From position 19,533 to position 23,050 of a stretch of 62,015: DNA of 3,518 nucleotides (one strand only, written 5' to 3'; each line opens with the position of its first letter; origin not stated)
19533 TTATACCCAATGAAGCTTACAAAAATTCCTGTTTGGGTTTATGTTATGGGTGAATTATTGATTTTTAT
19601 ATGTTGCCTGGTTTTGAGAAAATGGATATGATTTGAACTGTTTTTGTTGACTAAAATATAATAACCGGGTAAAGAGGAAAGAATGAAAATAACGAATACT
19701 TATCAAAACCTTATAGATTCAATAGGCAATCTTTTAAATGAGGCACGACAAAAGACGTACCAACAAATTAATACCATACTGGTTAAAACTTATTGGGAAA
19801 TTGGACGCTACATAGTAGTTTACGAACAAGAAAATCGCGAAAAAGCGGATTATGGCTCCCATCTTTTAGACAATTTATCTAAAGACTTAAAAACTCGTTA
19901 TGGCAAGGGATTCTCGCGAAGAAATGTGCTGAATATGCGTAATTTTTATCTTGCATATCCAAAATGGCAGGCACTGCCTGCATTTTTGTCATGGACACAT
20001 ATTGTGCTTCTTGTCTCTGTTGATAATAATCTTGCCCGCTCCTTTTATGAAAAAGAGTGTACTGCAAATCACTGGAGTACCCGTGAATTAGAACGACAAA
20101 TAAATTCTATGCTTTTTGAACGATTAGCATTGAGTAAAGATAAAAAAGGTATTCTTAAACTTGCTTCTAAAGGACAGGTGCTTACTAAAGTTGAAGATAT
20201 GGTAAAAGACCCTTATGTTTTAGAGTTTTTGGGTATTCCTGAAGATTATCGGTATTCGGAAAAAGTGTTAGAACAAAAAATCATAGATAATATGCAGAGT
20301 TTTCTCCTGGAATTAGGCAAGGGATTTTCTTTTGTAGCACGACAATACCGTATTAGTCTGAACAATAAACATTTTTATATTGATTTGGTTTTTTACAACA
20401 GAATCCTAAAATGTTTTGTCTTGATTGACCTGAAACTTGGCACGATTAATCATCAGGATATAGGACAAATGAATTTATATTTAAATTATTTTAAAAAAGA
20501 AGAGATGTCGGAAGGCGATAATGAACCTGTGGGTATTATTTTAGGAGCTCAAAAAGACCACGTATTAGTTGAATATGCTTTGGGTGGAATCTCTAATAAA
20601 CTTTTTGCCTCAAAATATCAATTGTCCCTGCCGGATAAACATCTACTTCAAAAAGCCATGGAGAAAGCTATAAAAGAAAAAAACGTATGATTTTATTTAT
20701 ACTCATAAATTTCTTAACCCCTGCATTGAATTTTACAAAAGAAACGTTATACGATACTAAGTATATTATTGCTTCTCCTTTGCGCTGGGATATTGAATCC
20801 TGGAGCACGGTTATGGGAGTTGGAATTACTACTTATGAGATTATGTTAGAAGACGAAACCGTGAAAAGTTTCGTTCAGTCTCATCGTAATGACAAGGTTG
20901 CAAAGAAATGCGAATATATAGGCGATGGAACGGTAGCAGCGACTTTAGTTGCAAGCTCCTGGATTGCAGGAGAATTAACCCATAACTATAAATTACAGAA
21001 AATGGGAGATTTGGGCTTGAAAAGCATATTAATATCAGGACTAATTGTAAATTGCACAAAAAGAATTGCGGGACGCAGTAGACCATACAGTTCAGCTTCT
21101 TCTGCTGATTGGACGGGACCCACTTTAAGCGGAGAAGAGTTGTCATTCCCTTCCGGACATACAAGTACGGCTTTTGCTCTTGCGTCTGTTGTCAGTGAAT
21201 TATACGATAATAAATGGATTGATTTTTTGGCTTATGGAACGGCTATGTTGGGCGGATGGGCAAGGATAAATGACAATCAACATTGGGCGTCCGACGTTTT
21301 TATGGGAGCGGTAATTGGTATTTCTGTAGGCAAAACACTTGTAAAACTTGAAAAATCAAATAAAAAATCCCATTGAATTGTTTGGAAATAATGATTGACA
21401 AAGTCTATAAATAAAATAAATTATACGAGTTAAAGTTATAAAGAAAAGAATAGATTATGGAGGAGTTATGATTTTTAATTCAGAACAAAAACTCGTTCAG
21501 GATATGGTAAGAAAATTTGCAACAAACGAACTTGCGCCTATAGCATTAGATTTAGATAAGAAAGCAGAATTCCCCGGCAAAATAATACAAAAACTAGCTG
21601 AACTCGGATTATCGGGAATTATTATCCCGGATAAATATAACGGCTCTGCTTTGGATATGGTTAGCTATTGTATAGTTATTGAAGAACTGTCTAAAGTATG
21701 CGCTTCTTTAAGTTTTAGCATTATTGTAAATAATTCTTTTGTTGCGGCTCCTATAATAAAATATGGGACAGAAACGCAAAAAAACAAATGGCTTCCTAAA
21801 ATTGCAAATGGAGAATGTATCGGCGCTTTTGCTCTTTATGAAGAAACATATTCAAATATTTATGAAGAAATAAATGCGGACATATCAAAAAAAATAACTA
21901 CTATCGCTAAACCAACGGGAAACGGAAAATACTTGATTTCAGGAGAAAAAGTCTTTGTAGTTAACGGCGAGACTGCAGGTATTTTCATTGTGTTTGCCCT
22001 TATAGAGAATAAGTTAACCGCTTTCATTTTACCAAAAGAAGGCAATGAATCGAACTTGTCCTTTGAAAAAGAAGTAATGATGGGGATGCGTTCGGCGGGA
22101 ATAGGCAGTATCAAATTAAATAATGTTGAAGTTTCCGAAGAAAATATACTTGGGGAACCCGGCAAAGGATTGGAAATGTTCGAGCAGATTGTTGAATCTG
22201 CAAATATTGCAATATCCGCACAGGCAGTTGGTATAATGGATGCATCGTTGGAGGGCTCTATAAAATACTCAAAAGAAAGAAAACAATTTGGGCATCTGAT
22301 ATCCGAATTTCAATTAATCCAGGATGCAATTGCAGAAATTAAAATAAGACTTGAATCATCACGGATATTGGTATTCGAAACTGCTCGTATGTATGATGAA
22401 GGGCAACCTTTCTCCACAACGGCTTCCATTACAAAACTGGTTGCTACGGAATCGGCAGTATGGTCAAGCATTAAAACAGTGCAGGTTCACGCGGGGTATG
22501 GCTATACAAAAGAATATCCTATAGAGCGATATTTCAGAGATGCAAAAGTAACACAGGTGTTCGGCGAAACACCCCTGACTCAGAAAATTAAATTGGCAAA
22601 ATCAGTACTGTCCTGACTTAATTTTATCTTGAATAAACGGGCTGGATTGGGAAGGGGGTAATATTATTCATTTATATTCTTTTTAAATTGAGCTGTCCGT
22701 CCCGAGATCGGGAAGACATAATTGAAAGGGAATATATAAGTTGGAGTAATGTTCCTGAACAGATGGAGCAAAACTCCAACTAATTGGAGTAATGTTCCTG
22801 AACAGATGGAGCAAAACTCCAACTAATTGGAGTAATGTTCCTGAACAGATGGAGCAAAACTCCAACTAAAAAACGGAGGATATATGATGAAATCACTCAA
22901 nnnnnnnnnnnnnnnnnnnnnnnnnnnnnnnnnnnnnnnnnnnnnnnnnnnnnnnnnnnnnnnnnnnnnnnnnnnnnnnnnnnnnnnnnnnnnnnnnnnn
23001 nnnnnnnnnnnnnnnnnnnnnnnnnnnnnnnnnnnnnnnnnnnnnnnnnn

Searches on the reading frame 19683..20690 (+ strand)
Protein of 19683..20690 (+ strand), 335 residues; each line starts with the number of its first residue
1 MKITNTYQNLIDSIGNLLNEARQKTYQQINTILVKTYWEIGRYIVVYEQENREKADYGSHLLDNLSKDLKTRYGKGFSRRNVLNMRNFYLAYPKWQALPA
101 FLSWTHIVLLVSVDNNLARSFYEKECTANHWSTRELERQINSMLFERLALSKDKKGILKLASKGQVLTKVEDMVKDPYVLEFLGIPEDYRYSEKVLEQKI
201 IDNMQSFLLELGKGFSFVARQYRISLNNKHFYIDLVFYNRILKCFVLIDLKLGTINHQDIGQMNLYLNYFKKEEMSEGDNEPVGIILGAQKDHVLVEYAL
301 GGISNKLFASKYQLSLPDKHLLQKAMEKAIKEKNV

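Call 8: search_protein_families(library=pfam, proteins=[window:19683-20690:+], max_evalue=0.01)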
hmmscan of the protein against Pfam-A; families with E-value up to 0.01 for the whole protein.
window:19683-20690:+ (335 aa): 3 families
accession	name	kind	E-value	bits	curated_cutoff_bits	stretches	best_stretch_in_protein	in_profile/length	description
PF06250.17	YhcG_C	-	1.9e-59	200.4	32.5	1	172-325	2-155/157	YhcG PDDEXK nuclease domain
PF17761.7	DUF1016_N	-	1.1e-46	158.8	32.8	1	14-147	2-137/137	DUF1016 N-terminal domain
PF13588.12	HSDR_N_2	-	0.0029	18.1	25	1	218-271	24-79/110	Type I restriction enzyme R protein N terminus (HSDR_N)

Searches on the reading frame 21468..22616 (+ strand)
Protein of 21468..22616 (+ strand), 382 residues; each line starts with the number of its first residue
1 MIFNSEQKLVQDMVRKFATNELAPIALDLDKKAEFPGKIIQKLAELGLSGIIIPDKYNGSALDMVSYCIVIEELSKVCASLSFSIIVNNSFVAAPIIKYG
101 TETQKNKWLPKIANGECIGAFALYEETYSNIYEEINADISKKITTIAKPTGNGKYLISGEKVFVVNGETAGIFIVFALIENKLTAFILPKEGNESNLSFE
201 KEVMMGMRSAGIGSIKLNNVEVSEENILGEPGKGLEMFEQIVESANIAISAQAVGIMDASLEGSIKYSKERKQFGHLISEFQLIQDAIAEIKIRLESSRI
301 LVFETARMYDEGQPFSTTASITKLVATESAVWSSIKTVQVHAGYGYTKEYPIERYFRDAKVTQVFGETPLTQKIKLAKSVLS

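Call 8: search_protein_families(library=pfam, proteins=[window:21468-22616:+], max_evalue=0.01)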
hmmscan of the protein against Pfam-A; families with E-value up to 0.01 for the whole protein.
window:21468-22616:+ (382 aa): 4 families
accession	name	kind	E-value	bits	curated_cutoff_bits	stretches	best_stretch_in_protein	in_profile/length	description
PF02771.21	Acyl-CoA_dh_N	-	1.3e-38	132.3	22.9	1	5-116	2-113/113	Acyl-CoA dehydrogenase, N-terminal domain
PF00441.29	Acyl-CoA_dh_1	-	1.3e-33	116.7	22.4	1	232-366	1-135/150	Acyl-CoA dehydrogenase, C-terminal domain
PF08028.16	Acyl-CoA_dh_2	-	4.5e-15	56.6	22.7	1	248-365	2-129/134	Acyl-CoA dehydrogenase, C-terminal domain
PF02770.24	Acyl-CoA_dh_M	-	4.3e-08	33.7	33.3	1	142-220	15-97/97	Acyl-CoA dehydrogenase, middle domain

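Call 47: find_encoding_contigs(protein=window:21468-22616:+, flank=2000, max_places=6)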
Protein window:21468-22616:+ (382 aa): no gene with exactly this product is on record in the collection.

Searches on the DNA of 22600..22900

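Call 51: search_rna_families(source=window, start=22600, end=22900, threshold=evalue, max_evalue=10)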
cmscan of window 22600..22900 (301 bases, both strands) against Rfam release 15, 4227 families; matches with E-value up to 10: 12.
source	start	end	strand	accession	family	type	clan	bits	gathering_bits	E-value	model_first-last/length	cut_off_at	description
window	22764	22842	-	RF02019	mir-1265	Gene; miRNA;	-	25.9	79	0.003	1-82/82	no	mir-1265 microRNA precursor family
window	22763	22843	-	RF04120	MIR5998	Gene; miRNA;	-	23.7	180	0.0039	1-173/173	no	MIR5998 microRNA precursor family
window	22763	22843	+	RF04120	MIR5998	Gene; miRNA;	-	19.9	180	0.037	1-173/173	no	MIR5998 microRNA precursor family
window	22738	22782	+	RF03897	mir-4077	Gene; miRNA;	-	17.2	83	2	1-56/56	no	mir-4077 microRNA precursor family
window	22640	22694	+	RF03205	mir-1898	Gene; miRNA;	-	16.2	78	2.7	1-61/61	no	mir-1898 microRNA precursor family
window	22732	22787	-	RF03189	mir-1175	Gene; miRNA;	-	14.7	51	1.4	1-72/72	no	mir-1175 microRNA precursor family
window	22876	22900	+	RF00136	SNORD81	Gene; snRNA; snoRNA; CD-box;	CL00050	14.5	50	9.9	1-25/77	3'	Small nucleolar RNA SNORD81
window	22882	22900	+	RF00571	SNORD65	Gene; snRNA; snoRNA; CD-box;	CL00057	13.8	41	1.8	1-19/73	3'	Small nucleolar RNA SNORD65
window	22735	22784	+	RF00873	mir-550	Gene; miRNA;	-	13.3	81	7.8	1-85/85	no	mir-550 microRNA precursor family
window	22869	22898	+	RF03001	leuA-Halobacteria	Cis-reg;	-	12.8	47.9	2.8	1-53/53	no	leuA-Halobacteria RNA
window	22740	22856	+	RF02175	SMAD5-AS1_3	Gene; lncRNA;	-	12.4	60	1.5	1-125/125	no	SMAD5 antisense RNA 1 conserved region 3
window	22879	22900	+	RF01296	snoU85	Gene; snRNA; snoRNA; HACA-box;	CL00082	6.7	41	9.1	1-18/329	3'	Small nucleolar RNA U85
